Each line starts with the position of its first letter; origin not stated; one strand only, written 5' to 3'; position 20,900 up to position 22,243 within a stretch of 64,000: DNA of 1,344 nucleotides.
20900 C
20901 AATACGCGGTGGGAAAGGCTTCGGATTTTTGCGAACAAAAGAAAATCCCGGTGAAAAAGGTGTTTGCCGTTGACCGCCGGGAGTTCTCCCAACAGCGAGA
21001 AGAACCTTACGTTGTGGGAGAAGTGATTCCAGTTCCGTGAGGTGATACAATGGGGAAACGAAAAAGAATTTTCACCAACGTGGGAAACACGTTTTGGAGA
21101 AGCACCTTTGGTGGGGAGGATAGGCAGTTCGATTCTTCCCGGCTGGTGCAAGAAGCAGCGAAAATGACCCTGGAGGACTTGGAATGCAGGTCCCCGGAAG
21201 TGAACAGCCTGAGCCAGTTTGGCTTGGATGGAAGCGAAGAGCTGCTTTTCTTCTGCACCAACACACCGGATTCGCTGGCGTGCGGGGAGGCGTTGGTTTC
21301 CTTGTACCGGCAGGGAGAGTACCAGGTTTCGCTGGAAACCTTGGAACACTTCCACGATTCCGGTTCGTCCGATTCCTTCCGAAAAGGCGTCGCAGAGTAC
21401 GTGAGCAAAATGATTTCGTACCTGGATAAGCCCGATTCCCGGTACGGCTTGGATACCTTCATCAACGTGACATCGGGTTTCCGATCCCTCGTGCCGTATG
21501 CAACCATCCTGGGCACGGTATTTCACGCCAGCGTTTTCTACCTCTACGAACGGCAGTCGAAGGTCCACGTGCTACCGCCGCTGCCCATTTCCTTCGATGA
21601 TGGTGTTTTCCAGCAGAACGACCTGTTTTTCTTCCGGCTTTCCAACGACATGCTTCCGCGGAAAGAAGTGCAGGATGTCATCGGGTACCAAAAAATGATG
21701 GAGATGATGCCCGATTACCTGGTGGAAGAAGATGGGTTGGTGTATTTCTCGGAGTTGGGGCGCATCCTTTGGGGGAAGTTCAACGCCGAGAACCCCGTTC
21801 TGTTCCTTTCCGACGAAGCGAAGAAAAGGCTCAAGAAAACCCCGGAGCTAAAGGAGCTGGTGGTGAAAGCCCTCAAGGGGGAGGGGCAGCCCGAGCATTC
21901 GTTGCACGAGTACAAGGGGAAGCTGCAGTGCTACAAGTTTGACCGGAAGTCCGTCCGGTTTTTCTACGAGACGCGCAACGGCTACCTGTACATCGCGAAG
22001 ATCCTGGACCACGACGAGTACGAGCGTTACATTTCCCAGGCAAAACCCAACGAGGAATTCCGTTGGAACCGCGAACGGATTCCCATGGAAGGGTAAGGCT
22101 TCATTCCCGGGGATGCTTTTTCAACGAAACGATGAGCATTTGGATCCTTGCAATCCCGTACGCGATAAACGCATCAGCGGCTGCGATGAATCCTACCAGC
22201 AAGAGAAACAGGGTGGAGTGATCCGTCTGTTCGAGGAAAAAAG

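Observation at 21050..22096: Orphan CARF-RelE (Cami1-like) fusion effector with no CRISPR-Cas locus in 64 kb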

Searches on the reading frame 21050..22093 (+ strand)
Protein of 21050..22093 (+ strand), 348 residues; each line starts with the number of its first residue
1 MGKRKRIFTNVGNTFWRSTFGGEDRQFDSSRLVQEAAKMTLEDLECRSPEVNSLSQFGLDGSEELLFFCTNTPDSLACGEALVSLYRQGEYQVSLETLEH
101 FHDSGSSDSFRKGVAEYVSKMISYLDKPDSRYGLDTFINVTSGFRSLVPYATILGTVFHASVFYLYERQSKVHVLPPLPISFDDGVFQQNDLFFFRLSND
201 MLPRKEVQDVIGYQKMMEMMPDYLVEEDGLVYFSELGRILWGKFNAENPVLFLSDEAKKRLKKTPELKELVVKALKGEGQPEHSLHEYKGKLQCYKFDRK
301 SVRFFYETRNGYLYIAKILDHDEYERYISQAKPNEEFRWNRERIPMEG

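Call 3: search_protein_families(library=pfam, proteins=[window:21050-22093:+], max_evalue=1)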
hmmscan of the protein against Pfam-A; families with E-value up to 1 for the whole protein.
window:21050-22093:+ (348 aa): 3 families
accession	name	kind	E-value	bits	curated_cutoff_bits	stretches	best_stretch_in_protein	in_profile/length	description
PF09651.16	Cas_APE2256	-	1.7e-18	67.3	24.8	1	50-178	6-136/136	CRISPR-associated protein (Cas_APE2256)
PF08527.15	PAD_M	-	0.2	11.7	24.8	1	239-328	35-124/159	Protein-arginine deiminase (PAD) middle domain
PF25155.1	NTF2_YvbJ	-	0.26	12.5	25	0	284-335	45-93/123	YvbJ NTF2-like domain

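Call 4: search_protein_families(library=ncbifam, proteins=[window:21050-22093:+], max_evalue=1)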
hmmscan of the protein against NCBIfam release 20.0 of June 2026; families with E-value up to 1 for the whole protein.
window:21050-22093:+ (348 aa): 2 families
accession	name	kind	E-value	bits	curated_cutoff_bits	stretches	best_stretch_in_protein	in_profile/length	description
TIGR02619.1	TIGR02619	domain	0.00088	19.2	37.45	1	37-177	3-148/149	putative CRISPR-associated protein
TIGR02959.1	SigZ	equivalog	0.12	12.2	168.65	1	81-129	57-105/170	RNA polymerase sigma factor SigZ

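Call 5: search_protein_families(library=padloc, proteins=[window:21050-22093:+], max_evalue=1)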
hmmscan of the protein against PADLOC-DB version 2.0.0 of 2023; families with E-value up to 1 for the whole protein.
window:21050-22093:+ (348 aa): 19 families
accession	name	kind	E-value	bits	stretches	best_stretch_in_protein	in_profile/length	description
PDLC01936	CARF7--CARF_RelE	-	2.5e-38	130.3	1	34-337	49-344/356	-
PDLC01033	CARF_RelE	-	7.6e-38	128.6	1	8-327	13-282/294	CARF+RelE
PDLC01937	CARF7--CARF_RelE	-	4.7e-34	115.8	1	33-331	27-330/344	-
PDLC01931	CARF7--CARF_DUF2103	-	7.6e-28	95.7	1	43-248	40-239/340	-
PDLC01355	Csm6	-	6.2e-25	85.8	1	30-188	17-171/172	CAS-III; associated_signaling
PDLC01930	CARF7--CARF_DUF2103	-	1.2e-22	78.8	1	50-249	51-249/353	-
PDLC01969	CARF_RelE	-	1.5e-21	75.1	1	63-332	16-270/296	-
PDLC01939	CARF7--CARF_RelE_like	-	7.4e-20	69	1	47-325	58-342/370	-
PDLC01934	CARF7--CARF_RelE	-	1.6e-19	68.2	1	33-246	53-260/359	-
PDLC01926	CARF7--CARF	-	5.5e-19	66.6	1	31-189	45-198/241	-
PDLC01935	CARF7--CARF_RelE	-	2.9e-18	64.3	1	63-332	81-355/369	-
PDLC01634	Csm6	-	5.5e-18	63.5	1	48-178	4-130/130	CAS-III; associated_signaling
PDLC01307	Csm6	-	3.7e-08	31.3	1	34-187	21-165/169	CAS-III; associated_signaling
PDLC01462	Csm6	-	1.6e-06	25.9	1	63-184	69-175/192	CAS-III; associated_signaling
PDLC01927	CARF7--CARF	-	0.00017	19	1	37-177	40-173/297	-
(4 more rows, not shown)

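Call 9: find_encoding_contigs(protein=window:21050-22093:+, flank=10000, max_places=10)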
Protein window:21050-22093:+ (348 aa): no gene with exactly this product is on record in the collection.

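Call 11: find_homologous_proteins(query=window:21050-22093:+, max_evalue=0.001)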
Query window:21050-22093:+ (348 aa): 2 proteins with E <= 0.001 among 1491 candidates.
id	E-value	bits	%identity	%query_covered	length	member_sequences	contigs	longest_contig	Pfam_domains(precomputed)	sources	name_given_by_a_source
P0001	7.0e-234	793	100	100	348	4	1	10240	PF09651.17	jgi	-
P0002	1.7e-5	43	24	81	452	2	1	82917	PF09651.17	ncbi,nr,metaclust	ncbi:MAG: hypothetical protein ABS52_07775 [Gemmatimonadetes bacterium SCN 70-22]|nr:MAG: hypothetic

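Call 12: find_related_loci(query=window:21050-22093:+, collection=genome_contigs, flank=10000)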
Query window:21050-22093:+ (348 aa) in genome_contigs; peptide patterns used: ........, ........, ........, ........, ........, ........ (x = any residue, [..] = any of these).
52 stretches matched a pattern, but none encodes a relative of the query by tblastn (E <= 1e-3).

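Call 14: find_encoding_contigs(protein=P0001, flank=10000)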
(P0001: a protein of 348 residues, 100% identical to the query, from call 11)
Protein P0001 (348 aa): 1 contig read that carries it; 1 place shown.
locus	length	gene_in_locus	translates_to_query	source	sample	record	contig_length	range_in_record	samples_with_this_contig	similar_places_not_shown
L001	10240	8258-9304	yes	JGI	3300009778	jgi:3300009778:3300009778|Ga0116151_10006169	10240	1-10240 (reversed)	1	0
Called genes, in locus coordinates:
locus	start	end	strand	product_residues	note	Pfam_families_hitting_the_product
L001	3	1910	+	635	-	?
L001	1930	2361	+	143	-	PF00072:Response_reg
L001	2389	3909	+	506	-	PF00072:Response_reg, PF00989:PAS, PF08448:PAS_4 (weak), PF13426:PAS_9, PF08447:PAS_3, PF00512:HisKA, PF02518:HATPase_c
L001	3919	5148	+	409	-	PF02073:Peptidase_M29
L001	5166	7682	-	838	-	PF07694:5TM-5TMR_LYT, PF00989:PAS, PF08448:PAS_4, PF13188:PAS_8, PF08447:PAS_3, PF13426:PAS_9, PF00512:HisKA, PF02518:HATPase_c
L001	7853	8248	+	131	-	-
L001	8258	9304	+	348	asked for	PF09651:Cas_APE2256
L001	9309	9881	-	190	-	PF11193:DUF2812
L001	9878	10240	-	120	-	?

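Call 22: search_protein_representatives(protein=window:21050-22093:+)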
Query: 348 residues. Proteins with E-value up to 0.001 (for the whole library): 940; up to 1e-10: 286; up to 1e-30: 4. The best 150 are listed.
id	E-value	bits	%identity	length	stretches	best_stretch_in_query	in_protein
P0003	8.5e-92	324.6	44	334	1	20-344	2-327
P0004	1.4e-82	294.3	43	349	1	1-345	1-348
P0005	1.1e-49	186.2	33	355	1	5-335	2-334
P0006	1.2e-39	153.1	46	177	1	174-335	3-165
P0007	8.6e-26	107.6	30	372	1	44-270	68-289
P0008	1.1e-25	107.2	38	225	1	138-330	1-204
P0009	2.6e-25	106.0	29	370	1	28-332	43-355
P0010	3.5e-24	102.3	43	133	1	2-127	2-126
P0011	1.4e-23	100.2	31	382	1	42-330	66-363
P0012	3.5e-22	95.7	42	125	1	1-124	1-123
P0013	6.8e-22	94.7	26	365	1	46-332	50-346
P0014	2.3e-21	93.0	27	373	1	41-333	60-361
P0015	2.6e-21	92.8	28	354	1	40-330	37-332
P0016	2.0e-20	89.9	27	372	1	42-245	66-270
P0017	2.5e-20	89.6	30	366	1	45-329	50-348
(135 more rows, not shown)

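Call 23: search_solved_structures(query=window:21050-22093:+, max_evalue=10, show_alignments=2)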
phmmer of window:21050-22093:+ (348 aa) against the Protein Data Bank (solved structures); distinct sequences matched with E-value up to 10: 6.
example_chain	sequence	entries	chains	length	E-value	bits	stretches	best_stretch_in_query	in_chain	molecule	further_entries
8phb_A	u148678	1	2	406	3.6e-16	62.7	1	47-333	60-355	CRISPR-associated protein, APE2256 family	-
8phj_X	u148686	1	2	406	9e-15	58.1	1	47-333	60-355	CRISPR-associated protein, APE2256 family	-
7pq2_AAA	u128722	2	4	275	9.6e-06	28.4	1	63-183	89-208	CRISPR-associated protein, APE2256 family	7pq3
7pq6_AAA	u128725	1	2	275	9.6e-06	28.4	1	63-183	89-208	CRISPR-associated protein, APE2256 family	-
7pqa_AAA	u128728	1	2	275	3.5e-05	26.6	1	63-183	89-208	CRISPR-associated protein, APE2256 family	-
3qyf_A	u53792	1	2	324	0.00041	23.1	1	62-209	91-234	CRISPR-ASSOCIATED PROTEIN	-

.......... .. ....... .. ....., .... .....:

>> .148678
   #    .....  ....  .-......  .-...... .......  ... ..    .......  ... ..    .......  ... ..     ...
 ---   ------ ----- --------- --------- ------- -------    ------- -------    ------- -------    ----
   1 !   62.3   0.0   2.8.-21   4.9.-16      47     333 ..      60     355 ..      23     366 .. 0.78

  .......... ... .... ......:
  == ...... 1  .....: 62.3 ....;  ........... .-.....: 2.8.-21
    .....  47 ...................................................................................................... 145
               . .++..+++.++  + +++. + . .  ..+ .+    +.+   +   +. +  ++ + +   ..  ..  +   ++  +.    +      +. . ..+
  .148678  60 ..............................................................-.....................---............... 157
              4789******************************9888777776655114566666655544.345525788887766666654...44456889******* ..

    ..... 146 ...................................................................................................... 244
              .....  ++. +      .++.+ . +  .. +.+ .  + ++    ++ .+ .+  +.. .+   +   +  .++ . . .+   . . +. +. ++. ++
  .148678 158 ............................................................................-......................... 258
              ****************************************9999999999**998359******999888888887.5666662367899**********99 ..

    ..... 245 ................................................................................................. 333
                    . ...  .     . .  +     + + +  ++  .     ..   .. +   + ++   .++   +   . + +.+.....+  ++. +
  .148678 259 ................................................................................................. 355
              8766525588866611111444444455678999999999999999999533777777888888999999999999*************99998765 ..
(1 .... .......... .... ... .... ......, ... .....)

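Call 42: predict_structure(alignment_id=A1)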
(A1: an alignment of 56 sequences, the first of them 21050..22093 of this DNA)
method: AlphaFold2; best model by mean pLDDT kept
length: 348 residues; sequences in the alignment: 56
mean_pLDDT: 94.1   pTM: 0.90
mean pLDDT of the five models: 94.1, 93.5, 93.2, 92.4, 91.9
residues with pLDDT >= 90: 302; 70-90: 40; 50-70: 6; < 50: 0
segments of 3 or more residues with pLDDT < 50: none
pLDDT, mean of each block of 10 residues (from residue 1): 91 97 94 97 97 96 97 97 97 97 88 96 84 87 93 95 93 92 94 96 98 97 97 97 95 98 96 92 85 88 95 96 94 95 88
secondary structure, 60 per line:
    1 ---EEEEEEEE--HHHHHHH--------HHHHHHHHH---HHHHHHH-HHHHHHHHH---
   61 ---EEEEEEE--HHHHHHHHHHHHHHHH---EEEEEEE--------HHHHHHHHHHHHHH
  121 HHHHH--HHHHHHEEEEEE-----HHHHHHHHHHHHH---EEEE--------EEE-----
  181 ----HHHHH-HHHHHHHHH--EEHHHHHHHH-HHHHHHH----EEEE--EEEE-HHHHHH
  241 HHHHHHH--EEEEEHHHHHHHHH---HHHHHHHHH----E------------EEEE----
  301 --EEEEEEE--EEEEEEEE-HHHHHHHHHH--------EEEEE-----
elements in order: E4-11 H14-20 H29-37 H41-47 H49-57 E64-70 H73-88 E92-98 H107-125 H128-133 E134-139 H145-157 E161-164 E173-175 H185-189 H191-199 H204-211 H213-219 E224-227 E230-233 H235-247 E250-254 H255-263 H267-275 E293-296 E303-309 E312-319 H321-330 E339-343

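Call 47: fold_search(model_id=the predicted structure, library=pdb)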
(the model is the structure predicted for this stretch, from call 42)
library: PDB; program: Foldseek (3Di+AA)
matches with E <= 10: 1201; with E <= 0.001: 22
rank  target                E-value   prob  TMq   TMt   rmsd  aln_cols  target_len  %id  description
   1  8phb_A                2.3e-19  1.00  0.56  0.52   8.4       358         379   21  Crystal structure of apo Cami1 (released 2023-12-13)
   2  8phj_Y                7.0e-19  1.00  0.51  0.48  12.2       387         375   20  cA4-bound Cami1 in complex with 70S ribosome (released 2023-12-13)
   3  8phb_B                1.9e-18  1.00  0.56  0.53   8.4       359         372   21  Crystal structure of apo Cami1 (released 2023-12-13)
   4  8phj_X                2.7e-18  1.00  0.55  0.50   8.5       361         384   22  cA4-bound Cami1 in complex with 70S ribosome (released 2023-12-13)
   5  3qyf_B                1.3e-13  1.00  0.53  0.67   5.0       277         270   17  Crystal structure of the CRISPR-associated protein SSO1393 from Sulfolobus solfataricus (released 2011-03-23)
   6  3qyf_A                1.9e-13  1.00  0.54  0.67   4.8       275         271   18  Crystal structure of the CRISPR-associated protein SSO1393 from Sulfolobus solfataricus (released 2011-03-23)
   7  7pq2_AAA              6.5e-13  1.00  0.53  0.66   4.6       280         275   17  Crystal Structure of the Ring Nuclease 0811 from Sulfolobus islandicus (Sis0811) in its apo form (released 2021-11-24)
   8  7pq2_BBB              7.8e-13  1.00  0.54  0.67   4.5       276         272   17  Crystal Structure of the Ring Nuclease 0811 from Sulfolobus islandicus (Sis0811) in its apo form (released 2021-11-24)
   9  7pqa_BBB              1.8e-12  1.00  0.54  0.68   4.3       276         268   18  Crystal Structure of the Ring Nuclease 0811 mutant-S12G/K169G from Sulfolobus islandicus (Sis0811) (released 2021-12-01)
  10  7pq6_BBB              2.1e-12  1.00  0.54  0.67   4.4       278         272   18  Crystal Structure of the Ring Nuclease 0811 mutant-S12A from Sulfolobus islandicus (Sis0811) (released 2021-11-24)
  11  7pq3_BBB              4.6e-12  1.00  0.53  0.66   4.9       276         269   17  Crystal Structure of the Ring Nuclease 0811 from Sulfolobus islandicus (Sis0811) in complex with its post-catalytic  (released 2021-11-24)
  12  7pq6_AAA              4.9e-12  1.00  0.53  0.65   4.6       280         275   17  Crystal Structure of the Ring Nuclease 0811 mutant-S12A from Sulfolobus islandicus (Sis0811) (released 2021-11-24)
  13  7pqa_AAA              6.5e-12  1.00  0.53  0.65   4.7       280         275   17  Crystal Structure of the Ring Nuclease 0811 mutant-S12G/K169G from Sulfolobus islandicus (Sis0811) (released 2021-12-01)
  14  7pq3_AAA              2.9e-11  1.00  0.49  0.62   6.4       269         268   17  Crystal Structure of the Ring Nuclease 0811 from Sulfolobus islandicus (Sis0811) in complex with its post-catalytic  (released 2021-11-24)
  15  6w11_B                2.8e-06  1.00  0.29  0.47  14.3       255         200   12  The structure of Sulfolobus solfataricus Csa3 in complex with cyclic tetraadenylate (cA4) (released 2021-03-10)
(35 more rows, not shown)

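Call 66: find_related_loci(query=A3, collection=metagenome_contigs, flank=10000)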
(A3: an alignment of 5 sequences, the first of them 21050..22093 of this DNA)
Query A3 (348 aa) in metagenome_contigs; peptide patterns used: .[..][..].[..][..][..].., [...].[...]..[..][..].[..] (x = any residue, [..] = any of these).
143 stretches matched a pattern; 21 encode a relative of the query (tblastn E <= 1e-3); 21 distinct loci.
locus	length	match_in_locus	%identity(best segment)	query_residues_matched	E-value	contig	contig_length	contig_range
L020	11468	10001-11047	43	1-346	7e-91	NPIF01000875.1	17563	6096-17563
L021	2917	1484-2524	43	1-344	3e-89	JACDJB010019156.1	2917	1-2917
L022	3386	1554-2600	42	1-346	2e-88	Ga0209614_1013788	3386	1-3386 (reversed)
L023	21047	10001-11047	41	1-346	1e-86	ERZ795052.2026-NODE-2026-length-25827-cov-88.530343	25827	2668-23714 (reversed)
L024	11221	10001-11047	41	1-346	1e-86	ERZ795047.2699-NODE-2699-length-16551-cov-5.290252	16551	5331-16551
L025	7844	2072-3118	41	1-346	2e-85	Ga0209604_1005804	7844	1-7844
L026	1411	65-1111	40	1-346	3e-91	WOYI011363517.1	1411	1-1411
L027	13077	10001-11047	41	1-346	6e-85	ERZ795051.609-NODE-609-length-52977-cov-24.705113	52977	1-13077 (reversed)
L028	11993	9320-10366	41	1-346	8e-85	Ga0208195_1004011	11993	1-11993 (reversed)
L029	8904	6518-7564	41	1-346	8e-85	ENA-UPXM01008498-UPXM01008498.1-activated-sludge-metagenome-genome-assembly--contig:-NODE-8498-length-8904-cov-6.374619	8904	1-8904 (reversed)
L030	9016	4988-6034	41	1-346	6e-85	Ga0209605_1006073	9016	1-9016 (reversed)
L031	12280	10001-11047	42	1-346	6e-90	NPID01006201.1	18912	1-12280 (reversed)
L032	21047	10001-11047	41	1-346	5e-84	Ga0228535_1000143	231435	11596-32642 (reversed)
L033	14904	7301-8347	41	1-346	3e-83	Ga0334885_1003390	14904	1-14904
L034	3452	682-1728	42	1-346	2e-83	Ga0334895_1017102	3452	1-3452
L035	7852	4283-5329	41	1-346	1e-82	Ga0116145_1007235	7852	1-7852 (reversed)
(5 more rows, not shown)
